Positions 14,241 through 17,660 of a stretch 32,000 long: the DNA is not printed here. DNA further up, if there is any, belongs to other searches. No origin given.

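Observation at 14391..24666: Four-gene coupled operon (Zn-ribbon methyltransferase, giant P-loop ATPase, 182-aa unknown, SNF2 helicase-nuclease): candidate uncharacterised modification-linked defence system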

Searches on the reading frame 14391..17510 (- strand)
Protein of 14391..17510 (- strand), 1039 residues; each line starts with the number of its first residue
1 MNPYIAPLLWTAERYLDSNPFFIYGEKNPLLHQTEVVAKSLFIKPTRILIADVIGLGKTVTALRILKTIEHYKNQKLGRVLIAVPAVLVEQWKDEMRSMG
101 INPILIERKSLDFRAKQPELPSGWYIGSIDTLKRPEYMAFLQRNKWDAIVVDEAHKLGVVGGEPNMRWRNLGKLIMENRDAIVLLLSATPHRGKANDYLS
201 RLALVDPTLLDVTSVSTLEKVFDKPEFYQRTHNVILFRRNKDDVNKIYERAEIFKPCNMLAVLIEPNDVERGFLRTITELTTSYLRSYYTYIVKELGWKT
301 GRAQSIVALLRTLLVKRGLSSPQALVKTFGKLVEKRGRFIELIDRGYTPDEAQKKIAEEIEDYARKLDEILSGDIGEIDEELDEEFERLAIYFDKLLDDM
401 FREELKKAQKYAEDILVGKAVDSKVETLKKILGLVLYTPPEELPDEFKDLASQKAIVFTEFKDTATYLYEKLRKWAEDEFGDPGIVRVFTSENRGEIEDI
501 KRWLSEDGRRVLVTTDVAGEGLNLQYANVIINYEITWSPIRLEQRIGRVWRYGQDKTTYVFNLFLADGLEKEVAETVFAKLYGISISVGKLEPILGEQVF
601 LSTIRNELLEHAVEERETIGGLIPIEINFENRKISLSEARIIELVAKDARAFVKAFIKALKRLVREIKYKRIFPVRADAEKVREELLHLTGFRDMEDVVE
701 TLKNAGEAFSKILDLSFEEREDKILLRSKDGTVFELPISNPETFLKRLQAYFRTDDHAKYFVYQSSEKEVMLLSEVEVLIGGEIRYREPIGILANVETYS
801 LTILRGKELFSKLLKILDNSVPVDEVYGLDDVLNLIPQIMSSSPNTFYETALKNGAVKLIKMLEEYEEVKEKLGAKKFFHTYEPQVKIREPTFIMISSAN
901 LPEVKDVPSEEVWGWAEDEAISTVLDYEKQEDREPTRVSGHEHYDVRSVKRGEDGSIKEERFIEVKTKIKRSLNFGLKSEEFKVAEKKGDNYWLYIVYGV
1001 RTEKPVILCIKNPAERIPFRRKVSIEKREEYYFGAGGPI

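Call 3: search_protein_families(library=pfam, proteins=[window:14391-17510:-], max_evalue=0.01)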
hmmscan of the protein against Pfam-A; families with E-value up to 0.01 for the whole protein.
window:14391-17510:- (1039 aa): 6 families
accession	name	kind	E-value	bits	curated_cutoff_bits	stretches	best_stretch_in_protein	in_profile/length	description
PF13020.12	NOV_C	-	6e-20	71.5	22.1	1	916-1005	1-87/91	Protein NO VEIN, C-terminal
PF00271.37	Helicase_C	-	7.8e-18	65.2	23.5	1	443-553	6-110/110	Helicase conserved C-terminal domain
PF04851.21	ResIII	-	3.8e-14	53.4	22.5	1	33-192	8-164/164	Type III restriction enzyme, res subunit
PF00176.29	SNF2-rel_dom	-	6e-14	52.2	24.9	1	49-244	21-225/290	SNF2-related domain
PF00270.35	DEAD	-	2.1e-07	31.2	26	1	33-192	4-162/167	DEAD/DEAH box helicase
PF22590.2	Cas3-like_C_2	-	0.0031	18.2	27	1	489-552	39-104/106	CRISPR-associated nuclease/helicase Cas3, C-terminal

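Call 4: search_protein_families(library=padloc, proteins=[window:14391-17510:-], max_evalue=0.01)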
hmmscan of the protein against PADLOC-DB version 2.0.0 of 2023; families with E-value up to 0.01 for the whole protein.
window:14391-17510:- (1039 aa): 59 families (the best 25 are shown)
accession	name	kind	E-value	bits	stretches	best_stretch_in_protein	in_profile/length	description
PDLC00659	HmaA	-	2.4e-61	205.8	2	28-614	104-672/1176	SNF2 helicase / DEAD-box helicase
PDLC02621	DrmD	-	6.7e-52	174.9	1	32-600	125-679/1040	DrmD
PDLC02500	BrxHI|BrxHII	-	4.5e-48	162.5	2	122-585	208-606/933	BrxHI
PDLC02504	BrxHI|BrxHII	-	9e-48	160.9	1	46-596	127-625/971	BrxHII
PDLC02620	DrmD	-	5.6e-38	128.5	2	453-584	485-609/1060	DrmD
PDLC02843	DpdE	-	1.4e-36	123.9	2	32-222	162-329/1091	DpdE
PDLC02623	DrmD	-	3.2e-34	115.9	2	446-647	523-718/1040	DrmD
PDLC02840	DpdE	-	2.1e-33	113.7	2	32-216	163-328/1091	DpdE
PDLC02619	DrmD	-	2.6e-33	113.2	2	508-567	489-548/872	DrmD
PDLC02572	DrmA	-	4.5e-28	95.7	1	37-570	127-639/1043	DrmA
PDLC02634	DrmD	-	3.8e-27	92.5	1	30-580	93-611/900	DrmD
PDLC02193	PLD_Helicase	-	7.2e-26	88.6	2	385-574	632-820/905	-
PDLC02632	DrmD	-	2.4e-25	87.1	1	46-559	141-631/662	DrmD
PDLC02633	DrmD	-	9.7e-24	81.4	1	33-594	130-670/839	DrmD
PDLC02853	DpdE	-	1.4e-23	80.9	2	454-580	488-628/985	DpdE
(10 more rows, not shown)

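Call 5: search_protein_families(library=ncbifam, proteins=[window:14391-17510:-], max_evalue=0.01)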
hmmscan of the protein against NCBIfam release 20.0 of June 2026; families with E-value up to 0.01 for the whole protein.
window:14391-17510:- (1039 aa): 19 families
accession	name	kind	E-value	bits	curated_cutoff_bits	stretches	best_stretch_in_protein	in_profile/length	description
NF038317.1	DISARM_DrmD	equivalog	2.7e-60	204.8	610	1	32-602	111-664/1021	DISARM system SNF2-like helicase DrmD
NF041062.1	DpdE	equivalog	1.9e-45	155.3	500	2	32-221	157-328/1048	protein DpdE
NF042964.1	phospholipD_antiphage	equivalog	6.7e-36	124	1100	2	357-598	607-836/895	phospholipase D-like domain-containing anti-phage protein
NF038318.1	DISARM_DrmD_b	equivalog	1.9e-33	115.6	950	1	32-567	33-545/868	DISARM system SNF2-like helicase DrmD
NF003426.0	PRK04914.1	equivalog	9.2e-31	106.9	576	2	32-208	157-334/959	RNA polymerase-associated protein RapA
NF010337.0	PRK13766.1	equivalog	8.7e-13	47.3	610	1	390-553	305-469/781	Hef nuclease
NF041790.1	anti-phage_ZorD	equivalog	1.6e-12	46.2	1500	1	446-561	916-1033/1035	type I Zorya anti-phage system protein ZorD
NF058637.1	helic_SCO1167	equivalog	2.5e-11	42.4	1200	2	456-580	783-902/932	SCO1167/SCO6262 family helicase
TIGR04095.1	dnd_restrict_1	equivalog_domain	1.9e-09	37.1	600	1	54-192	33-170/451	DNA phosphorothioation system restriction enzyme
NF053675.1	pilus_reg_Snf2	equivalog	2.2e-09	36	1100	2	454-574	879-994/1029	pilus expression-regulating Snf2 family helicase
TIGR01587.1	cas3_core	equivalog_domain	5.8e-07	29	102.45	1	453-568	223-339/358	CRISPR-associated helicase Cas3'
NF008744.0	PRK11776.1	equivalog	1.1e-06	27.5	524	1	504-557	288-341/460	ATP-dependent RNA helicase DbpA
NF046051.1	restrict_EcoAI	equivalog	3.5e-06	25.7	550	1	33-197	162-320/768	EcoAI/FtnUII family type I restriction enzme subunit R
NF002340.1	PRK01297.1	equivalog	2.2e-05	23.4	564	1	451-561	248-352/372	ATP-dependent RNA helicase RhlB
NF053631.1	RNA_helic_CshA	equivalog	6.2e-05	22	646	1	482-561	264-340/434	degradosome RNA helicase CshA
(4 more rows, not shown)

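Call 84: search_solved_structures(query=window:14391-17510:-, max_evalue=0.00001)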
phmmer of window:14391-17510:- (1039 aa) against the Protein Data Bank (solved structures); distinct sequences matched with E-value up to 0.00001: 48.
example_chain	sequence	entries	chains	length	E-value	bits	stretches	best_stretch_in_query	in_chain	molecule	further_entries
8so8_A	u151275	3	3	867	3.4e-19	71.7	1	43-209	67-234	RNA polymerase-associated protein RapA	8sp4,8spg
6bog_A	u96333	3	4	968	4.7e-19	71.2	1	43-209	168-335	RNA polymerase-associated protein RapA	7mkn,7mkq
7m8e_F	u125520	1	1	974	4.8e-19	71.2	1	43-209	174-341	RNA polymerase-associated protein RapA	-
4s20_K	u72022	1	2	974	5.1e-19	71.1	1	43-209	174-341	RNA polymerase-associated protein RapA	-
8t0l_F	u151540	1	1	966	4.3e-18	68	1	44-209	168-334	RNA polymerase-associated protein RapA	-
6ne3_W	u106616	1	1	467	8.9e-13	50.4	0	44-246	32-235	SWI/SNF-related matrix-associated actin-dependent regulator of chromatin subfamily A membe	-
8v4y_W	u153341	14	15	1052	4.5e-12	48.1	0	41-246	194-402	SWI/SNF-related matrix-associated actin-dependent regulator of chromatin subfamily A membe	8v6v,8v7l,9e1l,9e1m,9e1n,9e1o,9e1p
6iy2_O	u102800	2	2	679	2.2e-11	45.8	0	40-158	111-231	Transcription regulatory protein SNF2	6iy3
5x0x_O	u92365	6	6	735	2.8e-11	45.5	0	40-158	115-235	Transcription regulatory protein SNF2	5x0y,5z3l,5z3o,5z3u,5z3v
1z3i_X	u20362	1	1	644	5.2e-11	44.6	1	512-575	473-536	similar to RAD54-like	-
7egm_A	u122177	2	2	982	6.2e-11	44.3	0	40-158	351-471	Transcription regulatory protein SNF2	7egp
6pwf_K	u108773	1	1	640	1.3e-10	43.2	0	510-581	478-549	chromatin remodeling factor ISWI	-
6uxv_A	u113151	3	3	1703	2.8e-10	42.1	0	40-158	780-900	Transcription regulatory protein SNF2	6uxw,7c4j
5vvr_M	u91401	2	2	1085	7.9e-10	40.7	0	453-575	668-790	DNA repair and recombination protein RAD26 | RAD26 isoform 1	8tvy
5jxr_A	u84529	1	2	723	1.1e-09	40.3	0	510-581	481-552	Chromatin-remodeling complex ATPase-like protein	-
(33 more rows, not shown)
